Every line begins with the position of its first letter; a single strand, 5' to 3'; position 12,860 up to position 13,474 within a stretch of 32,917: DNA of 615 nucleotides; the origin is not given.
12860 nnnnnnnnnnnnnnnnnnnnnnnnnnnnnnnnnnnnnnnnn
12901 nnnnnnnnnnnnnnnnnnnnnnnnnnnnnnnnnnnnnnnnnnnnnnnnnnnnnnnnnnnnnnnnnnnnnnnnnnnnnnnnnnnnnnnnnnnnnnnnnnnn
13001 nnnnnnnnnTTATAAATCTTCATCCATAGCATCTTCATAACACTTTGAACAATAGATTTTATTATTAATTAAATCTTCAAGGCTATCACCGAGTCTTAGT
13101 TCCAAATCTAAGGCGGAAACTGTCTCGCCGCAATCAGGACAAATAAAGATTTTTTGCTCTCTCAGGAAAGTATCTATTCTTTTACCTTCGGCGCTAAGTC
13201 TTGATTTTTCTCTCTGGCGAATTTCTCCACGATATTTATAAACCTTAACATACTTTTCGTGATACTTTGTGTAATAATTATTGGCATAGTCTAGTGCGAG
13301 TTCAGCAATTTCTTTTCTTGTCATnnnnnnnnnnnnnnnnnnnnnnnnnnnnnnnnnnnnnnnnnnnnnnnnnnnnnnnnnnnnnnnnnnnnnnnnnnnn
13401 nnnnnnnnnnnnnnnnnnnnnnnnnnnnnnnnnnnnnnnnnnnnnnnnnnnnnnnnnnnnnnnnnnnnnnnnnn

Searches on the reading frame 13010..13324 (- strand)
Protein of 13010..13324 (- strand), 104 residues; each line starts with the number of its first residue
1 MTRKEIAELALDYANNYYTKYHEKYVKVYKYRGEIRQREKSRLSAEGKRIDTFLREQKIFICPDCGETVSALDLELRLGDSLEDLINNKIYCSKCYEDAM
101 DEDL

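Call 40: search_protein_families(library=pfam, proteins=[window:13010-13324:-], max_evalue=0.05)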
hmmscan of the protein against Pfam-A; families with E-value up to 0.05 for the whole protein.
window:13010-13324:- (104 aa): 2 families
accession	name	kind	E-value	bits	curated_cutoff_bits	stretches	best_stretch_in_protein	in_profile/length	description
PF25164.1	CoiA_N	-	0.0013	18.6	26.3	1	54-69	12-27/50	Competence protein CoiA, N-terminal domain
PF07754.17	HVO_2753_ZBP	-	0.027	14.7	33.2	1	58-69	15-26/46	Small zinc finger protein HVO_2753-like, Zn-binding pocket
